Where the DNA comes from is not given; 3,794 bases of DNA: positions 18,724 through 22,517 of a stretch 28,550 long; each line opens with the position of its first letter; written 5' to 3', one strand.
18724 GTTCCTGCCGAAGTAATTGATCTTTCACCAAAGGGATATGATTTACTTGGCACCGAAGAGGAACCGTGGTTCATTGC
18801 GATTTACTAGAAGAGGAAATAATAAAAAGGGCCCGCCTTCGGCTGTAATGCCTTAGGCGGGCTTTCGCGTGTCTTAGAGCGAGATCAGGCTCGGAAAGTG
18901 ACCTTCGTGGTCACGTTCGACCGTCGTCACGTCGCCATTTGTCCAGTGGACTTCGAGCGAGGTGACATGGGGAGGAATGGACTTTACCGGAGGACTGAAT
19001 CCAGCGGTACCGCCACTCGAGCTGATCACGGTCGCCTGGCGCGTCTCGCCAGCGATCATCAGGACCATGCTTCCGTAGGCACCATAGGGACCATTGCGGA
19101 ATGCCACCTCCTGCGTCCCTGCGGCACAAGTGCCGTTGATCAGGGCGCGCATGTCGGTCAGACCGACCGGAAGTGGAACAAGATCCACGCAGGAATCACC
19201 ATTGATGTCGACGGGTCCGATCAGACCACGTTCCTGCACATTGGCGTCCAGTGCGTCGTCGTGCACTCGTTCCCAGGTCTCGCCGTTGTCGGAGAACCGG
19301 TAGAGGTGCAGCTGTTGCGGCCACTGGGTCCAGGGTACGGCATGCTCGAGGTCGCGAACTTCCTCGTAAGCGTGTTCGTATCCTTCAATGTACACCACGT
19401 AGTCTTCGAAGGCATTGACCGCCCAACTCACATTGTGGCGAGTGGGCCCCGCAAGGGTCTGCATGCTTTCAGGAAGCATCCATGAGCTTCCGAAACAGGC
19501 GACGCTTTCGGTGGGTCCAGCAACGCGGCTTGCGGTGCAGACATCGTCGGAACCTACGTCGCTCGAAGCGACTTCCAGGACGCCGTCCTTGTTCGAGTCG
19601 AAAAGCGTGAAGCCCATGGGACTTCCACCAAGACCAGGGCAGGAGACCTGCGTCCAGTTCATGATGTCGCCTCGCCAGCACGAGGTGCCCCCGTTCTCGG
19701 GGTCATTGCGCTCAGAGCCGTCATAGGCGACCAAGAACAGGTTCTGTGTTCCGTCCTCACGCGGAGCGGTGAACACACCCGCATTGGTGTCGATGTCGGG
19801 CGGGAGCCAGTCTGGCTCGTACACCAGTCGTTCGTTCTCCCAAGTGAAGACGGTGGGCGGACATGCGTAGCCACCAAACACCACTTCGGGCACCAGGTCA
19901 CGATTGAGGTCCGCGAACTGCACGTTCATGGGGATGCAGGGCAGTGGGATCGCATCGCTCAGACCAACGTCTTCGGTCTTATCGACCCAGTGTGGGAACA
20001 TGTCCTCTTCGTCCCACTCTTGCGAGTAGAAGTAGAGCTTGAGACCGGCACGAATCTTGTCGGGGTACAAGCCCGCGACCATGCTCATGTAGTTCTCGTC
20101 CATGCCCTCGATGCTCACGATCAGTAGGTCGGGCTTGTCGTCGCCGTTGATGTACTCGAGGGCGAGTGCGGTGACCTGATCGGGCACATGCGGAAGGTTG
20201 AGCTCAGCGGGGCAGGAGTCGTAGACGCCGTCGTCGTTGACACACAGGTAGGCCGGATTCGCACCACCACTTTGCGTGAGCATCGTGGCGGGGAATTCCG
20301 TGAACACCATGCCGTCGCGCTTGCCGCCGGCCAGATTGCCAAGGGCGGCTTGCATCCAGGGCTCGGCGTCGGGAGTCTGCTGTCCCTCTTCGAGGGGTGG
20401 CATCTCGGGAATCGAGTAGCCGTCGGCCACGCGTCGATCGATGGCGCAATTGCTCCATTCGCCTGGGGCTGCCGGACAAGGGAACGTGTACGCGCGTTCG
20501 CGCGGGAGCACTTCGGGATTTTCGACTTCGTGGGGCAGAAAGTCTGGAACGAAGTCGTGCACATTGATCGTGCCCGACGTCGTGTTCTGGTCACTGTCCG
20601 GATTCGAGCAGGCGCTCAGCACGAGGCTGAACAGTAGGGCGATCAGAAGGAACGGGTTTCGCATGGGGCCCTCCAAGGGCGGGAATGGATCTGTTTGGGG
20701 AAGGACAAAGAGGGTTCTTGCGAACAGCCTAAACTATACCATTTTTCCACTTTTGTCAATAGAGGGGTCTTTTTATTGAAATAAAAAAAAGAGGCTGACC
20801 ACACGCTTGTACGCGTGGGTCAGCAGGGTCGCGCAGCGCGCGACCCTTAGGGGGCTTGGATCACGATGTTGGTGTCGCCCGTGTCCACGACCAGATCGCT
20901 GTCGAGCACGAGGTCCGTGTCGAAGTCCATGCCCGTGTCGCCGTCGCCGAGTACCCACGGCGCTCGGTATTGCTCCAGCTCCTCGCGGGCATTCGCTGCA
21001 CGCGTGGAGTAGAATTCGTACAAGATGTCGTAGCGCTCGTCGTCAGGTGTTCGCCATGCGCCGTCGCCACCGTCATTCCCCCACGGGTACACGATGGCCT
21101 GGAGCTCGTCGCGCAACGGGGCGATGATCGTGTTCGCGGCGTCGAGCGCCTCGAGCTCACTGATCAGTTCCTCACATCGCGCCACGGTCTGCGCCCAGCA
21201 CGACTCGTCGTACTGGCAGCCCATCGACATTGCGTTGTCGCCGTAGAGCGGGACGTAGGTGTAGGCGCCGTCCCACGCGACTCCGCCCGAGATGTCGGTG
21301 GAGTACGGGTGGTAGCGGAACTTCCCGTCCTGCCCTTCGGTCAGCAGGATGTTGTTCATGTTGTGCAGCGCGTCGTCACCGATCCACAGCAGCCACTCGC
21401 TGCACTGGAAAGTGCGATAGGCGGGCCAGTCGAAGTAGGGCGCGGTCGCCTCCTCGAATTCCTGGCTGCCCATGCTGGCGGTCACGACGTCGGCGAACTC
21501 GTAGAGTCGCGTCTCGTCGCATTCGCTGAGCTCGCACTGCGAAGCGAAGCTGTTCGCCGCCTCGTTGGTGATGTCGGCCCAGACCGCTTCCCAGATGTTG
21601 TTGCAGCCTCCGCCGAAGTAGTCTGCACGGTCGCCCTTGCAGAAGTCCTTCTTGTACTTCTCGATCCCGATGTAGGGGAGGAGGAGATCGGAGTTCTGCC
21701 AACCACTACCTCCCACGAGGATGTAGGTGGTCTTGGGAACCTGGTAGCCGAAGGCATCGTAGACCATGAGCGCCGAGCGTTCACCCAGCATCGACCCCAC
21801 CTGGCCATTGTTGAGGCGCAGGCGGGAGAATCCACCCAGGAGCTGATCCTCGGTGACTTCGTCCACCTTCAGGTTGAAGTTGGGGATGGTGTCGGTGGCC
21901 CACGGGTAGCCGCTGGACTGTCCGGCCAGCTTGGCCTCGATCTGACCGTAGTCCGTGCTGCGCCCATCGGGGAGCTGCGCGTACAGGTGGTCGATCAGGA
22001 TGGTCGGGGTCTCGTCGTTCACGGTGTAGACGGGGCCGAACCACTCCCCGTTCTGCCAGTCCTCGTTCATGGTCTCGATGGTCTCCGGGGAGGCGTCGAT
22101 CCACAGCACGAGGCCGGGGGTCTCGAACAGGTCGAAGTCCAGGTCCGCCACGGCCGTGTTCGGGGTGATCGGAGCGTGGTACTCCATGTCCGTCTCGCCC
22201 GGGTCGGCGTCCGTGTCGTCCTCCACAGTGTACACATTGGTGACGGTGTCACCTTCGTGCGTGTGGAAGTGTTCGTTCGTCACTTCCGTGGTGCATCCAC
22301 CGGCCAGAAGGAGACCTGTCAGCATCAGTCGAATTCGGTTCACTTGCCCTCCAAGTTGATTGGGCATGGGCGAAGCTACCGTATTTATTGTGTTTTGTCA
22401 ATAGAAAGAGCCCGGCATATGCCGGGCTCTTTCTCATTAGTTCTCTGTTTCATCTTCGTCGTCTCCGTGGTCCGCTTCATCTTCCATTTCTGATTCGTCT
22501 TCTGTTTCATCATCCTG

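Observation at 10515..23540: Unnamed ~120-aa two-repeat domain shared by three exported proteins: candidate CPR surface-anchoring/sorting module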

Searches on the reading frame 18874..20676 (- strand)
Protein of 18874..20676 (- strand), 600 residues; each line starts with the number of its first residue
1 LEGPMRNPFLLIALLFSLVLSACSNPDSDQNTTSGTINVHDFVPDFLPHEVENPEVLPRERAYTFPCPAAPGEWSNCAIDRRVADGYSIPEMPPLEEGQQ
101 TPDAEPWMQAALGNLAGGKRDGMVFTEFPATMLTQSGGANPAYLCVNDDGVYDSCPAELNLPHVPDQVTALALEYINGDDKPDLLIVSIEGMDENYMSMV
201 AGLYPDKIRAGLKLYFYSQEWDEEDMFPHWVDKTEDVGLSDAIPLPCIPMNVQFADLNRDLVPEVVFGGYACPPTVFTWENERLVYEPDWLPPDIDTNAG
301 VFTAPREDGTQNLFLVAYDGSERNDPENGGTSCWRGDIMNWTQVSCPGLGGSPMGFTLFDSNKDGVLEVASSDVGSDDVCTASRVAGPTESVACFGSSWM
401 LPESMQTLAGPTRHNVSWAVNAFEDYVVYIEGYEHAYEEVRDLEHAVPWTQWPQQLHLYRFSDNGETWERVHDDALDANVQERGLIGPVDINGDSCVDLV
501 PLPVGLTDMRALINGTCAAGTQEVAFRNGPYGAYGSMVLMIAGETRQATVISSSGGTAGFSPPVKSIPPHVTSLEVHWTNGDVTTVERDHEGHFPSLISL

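Call 24: search_protein_families(library=pfam, proteins=[window:18874-20676:-], max_evalue=0.001)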
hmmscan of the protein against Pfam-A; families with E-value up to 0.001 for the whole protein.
window:18874-20676:- (600 aa): 1 family
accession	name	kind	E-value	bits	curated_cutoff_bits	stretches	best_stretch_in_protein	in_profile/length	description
PF13517.12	FG-GAP_3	-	1.4e-07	32.4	26.9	0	334-370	21-60/61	FG-GAP-like repeat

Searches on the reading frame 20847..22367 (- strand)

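Call 24: search_protein_families(library=pfam, proteins=[window:20847-22367:-], max_evalue=0.001)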
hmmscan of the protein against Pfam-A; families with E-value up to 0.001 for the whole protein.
window:20847-22367:- (506 aa): 1 family
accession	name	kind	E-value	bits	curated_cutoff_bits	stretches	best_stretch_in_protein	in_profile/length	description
PF08757.17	CotH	-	0.00051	20.1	23.8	0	164-400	16-251/322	CotH kinase protein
